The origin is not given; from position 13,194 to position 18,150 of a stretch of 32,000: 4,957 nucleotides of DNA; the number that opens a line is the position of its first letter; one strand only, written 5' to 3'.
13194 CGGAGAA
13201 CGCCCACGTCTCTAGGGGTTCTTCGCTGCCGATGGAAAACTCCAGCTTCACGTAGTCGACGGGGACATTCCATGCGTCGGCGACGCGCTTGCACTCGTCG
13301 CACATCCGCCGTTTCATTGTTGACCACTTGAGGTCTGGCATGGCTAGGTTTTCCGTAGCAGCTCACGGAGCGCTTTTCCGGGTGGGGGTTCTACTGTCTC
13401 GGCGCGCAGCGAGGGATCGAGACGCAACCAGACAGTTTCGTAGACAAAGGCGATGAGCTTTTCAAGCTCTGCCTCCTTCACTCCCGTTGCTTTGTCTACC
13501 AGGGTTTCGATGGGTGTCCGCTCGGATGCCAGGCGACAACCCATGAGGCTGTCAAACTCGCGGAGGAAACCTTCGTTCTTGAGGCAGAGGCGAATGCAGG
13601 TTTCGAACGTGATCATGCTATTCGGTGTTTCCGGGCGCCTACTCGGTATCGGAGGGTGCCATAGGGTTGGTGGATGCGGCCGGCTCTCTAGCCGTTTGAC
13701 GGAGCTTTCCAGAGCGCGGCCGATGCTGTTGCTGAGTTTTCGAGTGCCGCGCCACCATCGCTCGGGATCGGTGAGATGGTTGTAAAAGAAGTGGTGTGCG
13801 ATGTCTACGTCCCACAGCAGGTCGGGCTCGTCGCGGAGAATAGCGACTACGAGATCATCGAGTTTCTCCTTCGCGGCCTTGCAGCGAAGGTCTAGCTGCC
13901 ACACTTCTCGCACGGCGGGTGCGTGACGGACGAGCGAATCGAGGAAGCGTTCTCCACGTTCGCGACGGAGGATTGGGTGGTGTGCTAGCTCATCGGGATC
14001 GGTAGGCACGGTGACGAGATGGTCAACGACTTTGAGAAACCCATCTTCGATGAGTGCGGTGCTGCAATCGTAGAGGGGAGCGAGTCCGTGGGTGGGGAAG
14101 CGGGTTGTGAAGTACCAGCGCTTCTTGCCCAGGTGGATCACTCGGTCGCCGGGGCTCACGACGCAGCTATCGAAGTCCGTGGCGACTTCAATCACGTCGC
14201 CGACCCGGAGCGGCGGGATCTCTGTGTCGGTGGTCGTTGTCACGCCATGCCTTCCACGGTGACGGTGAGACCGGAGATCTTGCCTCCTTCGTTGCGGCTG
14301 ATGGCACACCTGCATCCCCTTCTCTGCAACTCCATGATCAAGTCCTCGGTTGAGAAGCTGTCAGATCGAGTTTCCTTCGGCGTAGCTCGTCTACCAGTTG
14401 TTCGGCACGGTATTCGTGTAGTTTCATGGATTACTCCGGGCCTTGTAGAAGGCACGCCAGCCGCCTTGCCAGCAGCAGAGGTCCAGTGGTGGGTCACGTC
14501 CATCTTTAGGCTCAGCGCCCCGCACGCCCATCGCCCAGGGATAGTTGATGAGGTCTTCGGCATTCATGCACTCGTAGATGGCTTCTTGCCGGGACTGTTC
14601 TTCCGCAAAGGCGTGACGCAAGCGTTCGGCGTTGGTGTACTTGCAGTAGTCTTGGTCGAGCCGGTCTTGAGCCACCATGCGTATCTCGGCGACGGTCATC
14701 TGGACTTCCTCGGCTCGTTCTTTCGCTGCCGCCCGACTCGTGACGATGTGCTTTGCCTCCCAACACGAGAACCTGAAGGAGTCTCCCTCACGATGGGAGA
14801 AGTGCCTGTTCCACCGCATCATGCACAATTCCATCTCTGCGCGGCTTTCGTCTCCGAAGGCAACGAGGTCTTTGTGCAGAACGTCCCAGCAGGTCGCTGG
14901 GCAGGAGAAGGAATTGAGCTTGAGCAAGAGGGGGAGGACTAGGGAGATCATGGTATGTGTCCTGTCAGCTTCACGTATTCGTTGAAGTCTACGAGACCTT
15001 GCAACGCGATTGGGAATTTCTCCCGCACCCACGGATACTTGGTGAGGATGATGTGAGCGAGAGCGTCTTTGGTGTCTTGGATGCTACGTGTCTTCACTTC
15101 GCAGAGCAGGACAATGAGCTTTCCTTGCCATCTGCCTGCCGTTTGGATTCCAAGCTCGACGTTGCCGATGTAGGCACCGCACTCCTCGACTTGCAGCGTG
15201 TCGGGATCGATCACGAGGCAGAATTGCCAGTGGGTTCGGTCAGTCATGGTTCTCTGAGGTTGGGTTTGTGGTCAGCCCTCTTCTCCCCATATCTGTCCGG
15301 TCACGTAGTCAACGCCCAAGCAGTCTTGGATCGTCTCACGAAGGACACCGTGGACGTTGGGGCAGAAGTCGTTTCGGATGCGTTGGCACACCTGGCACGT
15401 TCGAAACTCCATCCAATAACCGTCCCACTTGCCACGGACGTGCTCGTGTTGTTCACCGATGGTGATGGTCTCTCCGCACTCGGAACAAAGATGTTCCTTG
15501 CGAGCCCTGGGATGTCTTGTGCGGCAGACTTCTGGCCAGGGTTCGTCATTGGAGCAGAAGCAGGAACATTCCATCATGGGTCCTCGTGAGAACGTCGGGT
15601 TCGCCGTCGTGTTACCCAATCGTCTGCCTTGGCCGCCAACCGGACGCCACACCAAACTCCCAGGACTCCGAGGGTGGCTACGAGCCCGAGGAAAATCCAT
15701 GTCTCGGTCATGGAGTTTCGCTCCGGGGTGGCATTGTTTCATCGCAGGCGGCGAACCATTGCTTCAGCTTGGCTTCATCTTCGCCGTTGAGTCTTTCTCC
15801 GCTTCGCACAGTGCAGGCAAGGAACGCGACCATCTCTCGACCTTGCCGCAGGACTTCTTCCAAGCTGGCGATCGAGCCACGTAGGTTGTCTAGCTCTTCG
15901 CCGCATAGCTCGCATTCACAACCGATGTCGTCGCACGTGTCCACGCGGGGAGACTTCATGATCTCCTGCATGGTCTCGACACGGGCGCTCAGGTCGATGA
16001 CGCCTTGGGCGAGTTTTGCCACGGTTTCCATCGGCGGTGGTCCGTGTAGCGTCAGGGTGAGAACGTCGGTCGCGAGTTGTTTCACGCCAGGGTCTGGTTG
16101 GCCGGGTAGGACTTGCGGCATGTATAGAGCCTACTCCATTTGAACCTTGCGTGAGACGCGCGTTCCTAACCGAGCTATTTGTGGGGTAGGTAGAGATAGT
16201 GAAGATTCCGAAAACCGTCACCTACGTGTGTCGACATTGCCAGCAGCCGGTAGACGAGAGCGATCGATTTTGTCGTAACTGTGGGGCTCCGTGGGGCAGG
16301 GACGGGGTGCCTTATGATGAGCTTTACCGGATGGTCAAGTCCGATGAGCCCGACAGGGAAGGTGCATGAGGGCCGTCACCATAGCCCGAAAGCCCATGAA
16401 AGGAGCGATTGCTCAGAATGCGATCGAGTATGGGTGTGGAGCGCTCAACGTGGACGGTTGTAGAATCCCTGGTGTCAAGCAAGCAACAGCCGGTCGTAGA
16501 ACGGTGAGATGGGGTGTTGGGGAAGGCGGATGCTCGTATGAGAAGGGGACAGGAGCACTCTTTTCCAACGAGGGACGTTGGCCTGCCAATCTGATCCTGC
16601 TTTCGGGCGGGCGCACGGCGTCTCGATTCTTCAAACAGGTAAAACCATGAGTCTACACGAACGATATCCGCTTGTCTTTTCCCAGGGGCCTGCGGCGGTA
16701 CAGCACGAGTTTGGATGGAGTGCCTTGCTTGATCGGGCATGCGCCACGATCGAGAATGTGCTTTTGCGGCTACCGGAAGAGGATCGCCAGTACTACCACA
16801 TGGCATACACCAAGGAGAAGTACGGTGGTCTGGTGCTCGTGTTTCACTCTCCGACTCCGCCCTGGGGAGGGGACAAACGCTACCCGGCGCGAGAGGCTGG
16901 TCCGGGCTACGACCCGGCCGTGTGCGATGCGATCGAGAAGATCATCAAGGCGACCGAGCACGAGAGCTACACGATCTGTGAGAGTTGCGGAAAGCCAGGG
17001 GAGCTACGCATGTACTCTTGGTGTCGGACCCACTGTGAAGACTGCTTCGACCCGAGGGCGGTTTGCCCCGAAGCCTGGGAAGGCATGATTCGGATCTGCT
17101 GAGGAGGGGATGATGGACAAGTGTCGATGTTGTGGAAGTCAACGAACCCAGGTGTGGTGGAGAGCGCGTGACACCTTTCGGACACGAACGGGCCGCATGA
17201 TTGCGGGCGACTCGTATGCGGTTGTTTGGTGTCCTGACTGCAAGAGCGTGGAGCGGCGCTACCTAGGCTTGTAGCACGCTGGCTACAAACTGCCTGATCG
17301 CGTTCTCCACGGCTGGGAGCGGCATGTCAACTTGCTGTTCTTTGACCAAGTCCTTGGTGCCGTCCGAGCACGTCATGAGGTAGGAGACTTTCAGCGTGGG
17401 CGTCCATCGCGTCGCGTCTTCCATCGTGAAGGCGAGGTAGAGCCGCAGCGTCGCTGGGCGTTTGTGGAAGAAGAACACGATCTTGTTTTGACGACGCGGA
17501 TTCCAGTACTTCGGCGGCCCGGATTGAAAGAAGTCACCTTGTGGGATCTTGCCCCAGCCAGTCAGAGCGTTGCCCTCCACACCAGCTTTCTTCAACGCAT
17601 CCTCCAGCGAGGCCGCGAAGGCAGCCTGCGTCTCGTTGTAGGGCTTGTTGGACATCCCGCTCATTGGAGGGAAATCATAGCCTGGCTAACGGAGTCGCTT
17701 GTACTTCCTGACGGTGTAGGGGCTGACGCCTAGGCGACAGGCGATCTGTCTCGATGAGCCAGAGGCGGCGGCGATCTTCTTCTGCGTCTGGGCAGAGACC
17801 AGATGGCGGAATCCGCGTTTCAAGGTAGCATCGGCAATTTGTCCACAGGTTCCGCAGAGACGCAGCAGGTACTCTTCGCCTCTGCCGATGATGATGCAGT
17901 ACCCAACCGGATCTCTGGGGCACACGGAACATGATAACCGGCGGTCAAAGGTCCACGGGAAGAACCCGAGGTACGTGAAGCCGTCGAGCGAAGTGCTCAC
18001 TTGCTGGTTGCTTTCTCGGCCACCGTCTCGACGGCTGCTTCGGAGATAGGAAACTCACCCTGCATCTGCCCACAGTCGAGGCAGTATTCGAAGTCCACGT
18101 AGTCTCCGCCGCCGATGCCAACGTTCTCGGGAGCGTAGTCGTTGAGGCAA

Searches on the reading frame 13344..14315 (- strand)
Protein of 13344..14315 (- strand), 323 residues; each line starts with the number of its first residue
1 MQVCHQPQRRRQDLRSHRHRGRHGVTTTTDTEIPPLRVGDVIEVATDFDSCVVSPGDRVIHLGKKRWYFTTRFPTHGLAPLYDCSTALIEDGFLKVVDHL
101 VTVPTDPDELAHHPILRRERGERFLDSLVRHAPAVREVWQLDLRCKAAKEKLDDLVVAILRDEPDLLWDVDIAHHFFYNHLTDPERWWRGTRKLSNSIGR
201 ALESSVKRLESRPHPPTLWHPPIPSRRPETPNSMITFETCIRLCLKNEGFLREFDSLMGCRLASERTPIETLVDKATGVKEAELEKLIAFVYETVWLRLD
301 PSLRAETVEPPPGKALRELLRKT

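Call 25: find_encoding_contigs(protein=window:13344-14315:-, flank=10000, max_places=3)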
Protein window:13344-14315:- (323 aa): no gene with exactly this product is on record in the collection.

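Call 27: search_protein_families(library=phrogs, proteins=[window:13344-14315:-], max_evalue=0.01)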
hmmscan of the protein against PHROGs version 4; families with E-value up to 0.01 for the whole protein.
window:13344-14315:- (323 aa): 1 family
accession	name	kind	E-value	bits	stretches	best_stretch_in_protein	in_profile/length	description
phrog_5692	-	unknown function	4.4e-08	34.2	1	236-304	14-87/92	-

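Call 28: search_protein_families(library=pfam, proteins=[window:13344-14315:-], max_evalue=0.01)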
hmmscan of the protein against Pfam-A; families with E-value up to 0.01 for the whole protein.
window:13344-14315:- (323 aa): 0 families

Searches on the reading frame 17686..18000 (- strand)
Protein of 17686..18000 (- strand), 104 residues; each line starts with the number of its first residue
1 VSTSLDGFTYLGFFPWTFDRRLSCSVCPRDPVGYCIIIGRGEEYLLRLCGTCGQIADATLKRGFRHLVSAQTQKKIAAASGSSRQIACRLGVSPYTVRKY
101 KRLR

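Call 47: search_protein_families(library=pfam, proteins=[window:17686-18000:-], max_evalue=0.05)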
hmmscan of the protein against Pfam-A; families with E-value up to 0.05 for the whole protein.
window:17686-18000:- (104 aa): 2 families
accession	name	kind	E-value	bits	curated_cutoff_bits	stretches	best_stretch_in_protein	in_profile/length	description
PF08281.18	Sigma70_r4_2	-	0.018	15.1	25.7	1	82-100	28-46/54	Sigma-70, region 4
PF06971.19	Put_DNA-bind_N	-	0.045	14.3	27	0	55-99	2-46/49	Putative DNA-binding protein N-terminus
